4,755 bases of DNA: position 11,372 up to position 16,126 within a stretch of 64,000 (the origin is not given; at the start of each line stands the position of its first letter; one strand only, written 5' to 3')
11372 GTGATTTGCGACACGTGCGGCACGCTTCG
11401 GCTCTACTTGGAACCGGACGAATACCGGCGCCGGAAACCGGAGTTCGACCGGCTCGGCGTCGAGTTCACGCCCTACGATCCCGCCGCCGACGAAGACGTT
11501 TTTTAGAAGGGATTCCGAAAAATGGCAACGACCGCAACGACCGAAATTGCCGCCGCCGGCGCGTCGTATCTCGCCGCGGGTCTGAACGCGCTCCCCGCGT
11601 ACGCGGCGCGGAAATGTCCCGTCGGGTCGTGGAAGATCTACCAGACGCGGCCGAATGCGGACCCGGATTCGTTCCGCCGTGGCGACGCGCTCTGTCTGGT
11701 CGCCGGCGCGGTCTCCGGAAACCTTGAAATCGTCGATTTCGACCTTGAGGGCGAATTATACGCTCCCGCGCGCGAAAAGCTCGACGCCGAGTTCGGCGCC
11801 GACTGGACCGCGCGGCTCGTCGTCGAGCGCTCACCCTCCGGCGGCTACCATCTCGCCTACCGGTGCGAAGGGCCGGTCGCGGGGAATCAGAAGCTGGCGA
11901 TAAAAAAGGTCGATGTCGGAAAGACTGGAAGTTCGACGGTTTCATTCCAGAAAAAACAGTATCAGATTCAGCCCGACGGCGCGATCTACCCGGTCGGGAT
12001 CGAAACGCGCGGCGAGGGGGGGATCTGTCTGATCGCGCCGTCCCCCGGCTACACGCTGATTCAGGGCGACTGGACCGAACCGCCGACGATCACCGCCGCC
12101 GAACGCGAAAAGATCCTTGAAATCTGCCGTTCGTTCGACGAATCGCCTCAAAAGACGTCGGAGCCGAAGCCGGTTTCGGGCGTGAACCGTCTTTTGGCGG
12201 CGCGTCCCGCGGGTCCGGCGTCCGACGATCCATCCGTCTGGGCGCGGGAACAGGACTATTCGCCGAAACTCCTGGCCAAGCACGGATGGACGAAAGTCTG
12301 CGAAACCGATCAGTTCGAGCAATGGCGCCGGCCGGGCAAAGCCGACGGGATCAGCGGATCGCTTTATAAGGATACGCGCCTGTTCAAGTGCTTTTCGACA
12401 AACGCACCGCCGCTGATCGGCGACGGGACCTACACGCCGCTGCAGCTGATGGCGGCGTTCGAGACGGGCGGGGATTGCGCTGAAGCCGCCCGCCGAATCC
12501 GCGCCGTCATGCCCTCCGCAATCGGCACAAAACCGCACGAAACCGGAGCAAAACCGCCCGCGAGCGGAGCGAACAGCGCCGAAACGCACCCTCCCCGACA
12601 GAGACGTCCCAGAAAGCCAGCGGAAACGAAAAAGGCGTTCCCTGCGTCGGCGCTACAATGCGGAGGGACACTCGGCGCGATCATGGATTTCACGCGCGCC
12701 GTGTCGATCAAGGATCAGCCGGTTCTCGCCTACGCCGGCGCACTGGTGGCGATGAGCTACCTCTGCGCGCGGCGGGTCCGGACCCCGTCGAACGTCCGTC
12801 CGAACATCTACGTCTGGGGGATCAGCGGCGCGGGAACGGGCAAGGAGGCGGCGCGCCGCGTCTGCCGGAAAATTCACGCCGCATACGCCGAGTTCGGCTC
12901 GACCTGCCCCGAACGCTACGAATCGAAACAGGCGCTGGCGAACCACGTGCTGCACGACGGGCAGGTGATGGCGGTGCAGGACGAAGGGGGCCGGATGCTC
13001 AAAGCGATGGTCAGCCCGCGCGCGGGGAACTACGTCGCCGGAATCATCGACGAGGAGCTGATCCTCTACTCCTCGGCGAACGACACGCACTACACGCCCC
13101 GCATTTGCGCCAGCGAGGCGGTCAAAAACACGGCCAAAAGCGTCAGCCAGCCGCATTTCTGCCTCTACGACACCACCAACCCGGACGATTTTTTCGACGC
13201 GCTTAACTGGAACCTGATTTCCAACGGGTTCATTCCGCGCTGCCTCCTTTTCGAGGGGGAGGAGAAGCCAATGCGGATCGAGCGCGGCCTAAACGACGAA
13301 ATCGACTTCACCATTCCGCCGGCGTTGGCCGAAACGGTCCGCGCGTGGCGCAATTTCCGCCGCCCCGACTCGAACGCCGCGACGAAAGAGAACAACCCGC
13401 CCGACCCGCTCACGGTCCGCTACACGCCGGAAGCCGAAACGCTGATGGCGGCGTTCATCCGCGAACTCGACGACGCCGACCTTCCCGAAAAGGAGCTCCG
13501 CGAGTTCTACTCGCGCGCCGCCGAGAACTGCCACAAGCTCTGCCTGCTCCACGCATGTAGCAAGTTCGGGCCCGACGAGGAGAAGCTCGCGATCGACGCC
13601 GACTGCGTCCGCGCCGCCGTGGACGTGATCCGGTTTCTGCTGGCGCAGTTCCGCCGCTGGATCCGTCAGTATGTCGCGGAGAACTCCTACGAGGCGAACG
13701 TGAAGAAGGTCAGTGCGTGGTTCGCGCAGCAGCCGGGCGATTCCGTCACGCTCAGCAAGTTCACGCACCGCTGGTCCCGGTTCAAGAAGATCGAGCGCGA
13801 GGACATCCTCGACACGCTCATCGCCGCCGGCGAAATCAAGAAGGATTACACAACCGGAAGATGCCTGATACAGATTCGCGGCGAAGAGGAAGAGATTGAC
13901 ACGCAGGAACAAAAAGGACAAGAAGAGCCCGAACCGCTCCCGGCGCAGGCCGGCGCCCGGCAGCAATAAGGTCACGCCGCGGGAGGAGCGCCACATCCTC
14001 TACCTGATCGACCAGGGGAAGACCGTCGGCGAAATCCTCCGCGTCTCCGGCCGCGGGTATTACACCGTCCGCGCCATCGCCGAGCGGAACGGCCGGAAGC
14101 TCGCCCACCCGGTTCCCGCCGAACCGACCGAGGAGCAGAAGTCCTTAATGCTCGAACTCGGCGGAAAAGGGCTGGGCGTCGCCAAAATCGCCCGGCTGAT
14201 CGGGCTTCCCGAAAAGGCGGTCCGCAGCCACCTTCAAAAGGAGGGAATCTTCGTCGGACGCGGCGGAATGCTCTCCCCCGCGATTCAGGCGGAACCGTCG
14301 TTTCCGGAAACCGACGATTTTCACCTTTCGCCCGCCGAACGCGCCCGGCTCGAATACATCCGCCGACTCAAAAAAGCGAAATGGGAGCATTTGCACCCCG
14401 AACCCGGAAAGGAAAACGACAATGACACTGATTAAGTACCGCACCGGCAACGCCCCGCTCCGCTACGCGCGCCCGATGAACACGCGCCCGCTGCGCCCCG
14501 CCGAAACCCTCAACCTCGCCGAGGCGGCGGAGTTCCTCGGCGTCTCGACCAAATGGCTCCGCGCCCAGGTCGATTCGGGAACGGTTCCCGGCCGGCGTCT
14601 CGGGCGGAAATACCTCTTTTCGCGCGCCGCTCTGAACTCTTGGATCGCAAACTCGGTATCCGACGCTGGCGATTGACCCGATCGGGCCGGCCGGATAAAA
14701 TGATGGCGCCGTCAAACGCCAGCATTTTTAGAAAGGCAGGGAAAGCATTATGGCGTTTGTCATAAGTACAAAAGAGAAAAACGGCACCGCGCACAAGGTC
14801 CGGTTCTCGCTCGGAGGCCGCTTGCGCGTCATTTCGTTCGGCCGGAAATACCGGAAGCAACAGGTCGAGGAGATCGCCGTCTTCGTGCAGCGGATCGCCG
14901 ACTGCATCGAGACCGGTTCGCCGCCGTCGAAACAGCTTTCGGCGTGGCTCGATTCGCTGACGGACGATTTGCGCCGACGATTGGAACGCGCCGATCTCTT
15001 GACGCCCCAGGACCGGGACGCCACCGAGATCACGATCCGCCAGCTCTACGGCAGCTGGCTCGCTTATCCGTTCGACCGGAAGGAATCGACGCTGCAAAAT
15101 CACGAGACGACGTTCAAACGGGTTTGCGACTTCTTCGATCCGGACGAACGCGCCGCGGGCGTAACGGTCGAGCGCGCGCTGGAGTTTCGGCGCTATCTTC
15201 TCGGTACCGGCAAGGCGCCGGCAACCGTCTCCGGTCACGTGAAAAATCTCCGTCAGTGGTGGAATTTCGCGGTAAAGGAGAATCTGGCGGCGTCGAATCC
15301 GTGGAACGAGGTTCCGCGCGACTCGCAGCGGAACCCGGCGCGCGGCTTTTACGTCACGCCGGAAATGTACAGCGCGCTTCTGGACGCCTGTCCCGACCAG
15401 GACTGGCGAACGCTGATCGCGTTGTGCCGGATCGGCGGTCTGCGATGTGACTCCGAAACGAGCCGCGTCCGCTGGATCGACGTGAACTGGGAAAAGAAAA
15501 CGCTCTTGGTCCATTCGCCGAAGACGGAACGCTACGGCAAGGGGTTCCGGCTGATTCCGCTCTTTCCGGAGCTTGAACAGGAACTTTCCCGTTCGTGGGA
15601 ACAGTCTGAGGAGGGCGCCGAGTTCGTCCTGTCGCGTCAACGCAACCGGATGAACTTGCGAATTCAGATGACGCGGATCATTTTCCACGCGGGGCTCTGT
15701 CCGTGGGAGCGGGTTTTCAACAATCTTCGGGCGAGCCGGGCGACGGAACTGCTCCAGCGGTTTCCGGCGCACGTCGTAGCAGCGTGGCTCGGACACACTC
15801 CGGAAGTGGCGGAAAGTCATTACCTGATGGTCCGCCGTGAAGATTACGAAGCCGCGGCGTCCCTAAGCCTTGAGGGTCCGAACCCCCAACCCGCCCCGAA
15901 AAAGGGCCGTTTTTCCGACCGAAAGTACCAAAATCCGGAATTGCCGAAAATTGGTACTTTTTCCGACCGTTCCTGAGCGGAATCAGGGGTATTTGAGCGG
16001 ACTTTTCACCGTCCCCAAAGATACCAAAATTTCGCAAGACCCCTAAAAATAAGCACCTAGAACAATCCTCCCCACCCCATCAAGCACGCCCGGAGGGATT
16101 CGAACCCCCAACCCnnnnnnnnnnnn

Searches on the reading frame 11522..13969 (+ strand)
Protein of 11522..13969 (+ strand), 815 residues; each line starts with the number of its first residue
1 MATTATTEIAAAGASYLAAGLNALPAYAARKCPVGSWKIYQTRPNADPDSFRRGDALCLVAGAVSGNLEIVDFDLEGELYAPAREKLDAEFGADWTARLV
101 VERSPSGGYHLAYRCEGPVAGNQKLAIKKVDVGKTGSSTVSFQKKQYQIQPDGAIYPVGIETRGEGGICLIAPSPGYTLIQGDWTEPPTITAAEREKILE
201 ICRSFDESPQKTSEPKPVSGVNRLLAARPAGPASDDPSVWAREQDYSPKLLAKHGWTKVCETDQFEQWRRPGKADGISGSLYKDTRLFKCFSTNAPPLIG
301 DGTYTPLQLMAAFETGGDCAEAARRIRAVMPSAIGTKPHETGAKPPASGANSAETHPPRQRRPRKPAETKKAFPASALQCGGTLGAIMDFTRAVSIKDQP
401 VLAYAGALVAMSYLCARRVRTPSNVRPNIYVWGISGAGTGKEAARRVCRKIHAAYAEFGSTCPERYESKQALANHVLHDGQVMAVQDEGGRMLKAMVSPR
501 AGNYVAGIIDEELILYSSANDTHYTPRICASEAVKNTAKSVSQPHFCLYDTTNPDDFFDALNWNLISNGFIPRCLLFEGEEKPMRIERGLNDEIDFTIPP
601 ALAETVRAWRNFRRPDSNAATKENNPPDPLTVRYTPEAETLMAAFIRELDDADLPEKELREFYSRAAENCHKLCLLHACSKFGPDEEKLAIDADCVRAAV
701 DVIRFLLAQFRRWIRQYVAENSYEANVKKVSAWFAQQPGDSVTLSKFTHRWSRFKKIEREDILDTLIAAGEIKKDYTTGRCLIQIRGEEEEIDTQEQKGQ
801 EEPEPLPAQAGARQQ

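Call 10: search_protein_families(library=pfam, proteins=[window:11522-13969:+], max_evalue=0.001)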
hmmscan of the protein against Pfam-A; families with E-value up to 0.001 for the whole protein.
window:11522-13969:+ (815 aa): 2 families
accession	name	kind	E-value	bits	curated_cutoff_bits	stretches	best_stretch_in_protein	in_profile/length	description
PF13148.11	DUF3987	-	1.9e-11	44.2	27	1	535-712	187-360/364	Protein of unknown function (DUF3987)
PF09250.16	Prim-Pol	-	2.1e-05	25.4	22.8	1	15-181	3-147/158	Bifunctional DNA primase/polymerase, N-terminal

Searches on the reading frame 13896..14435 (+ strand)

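Call 10: search_protein_families(library=pfam, proteins=[window:13896-14435:+], max_evalue=0.001)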
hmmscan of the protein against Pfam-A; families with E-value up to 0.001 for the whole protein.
window:13896-14435:+ (179 aa): 1 family
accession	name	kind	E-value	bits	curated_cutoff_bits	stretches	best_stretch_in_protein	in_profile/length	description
PF13384.12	HTH_23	-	1.5e-05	25.1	24.6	0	28-64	4-40/50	Homeodomain-like domain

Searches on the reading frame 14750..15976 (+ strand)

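Call 10: search_protein_families(library=pfam, proteins=[window:14750-15976:+], max_evalue=0.001)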
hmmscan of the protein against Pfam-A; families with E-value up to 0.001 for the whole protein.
window:14750-15976:+ (408 aa): 2 families
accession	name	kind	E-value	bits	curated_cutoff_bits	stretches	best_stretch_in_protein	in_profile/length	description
PF00589.27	Phage_integrase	-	5e-08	33.3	27.1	1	203-352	4-159/172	Phage integrase family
PF13102.12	Phage_int_SAM_5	-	2.8e-07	31.2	22.3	1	111-185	18-93/98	Phage integrase SAM-like domain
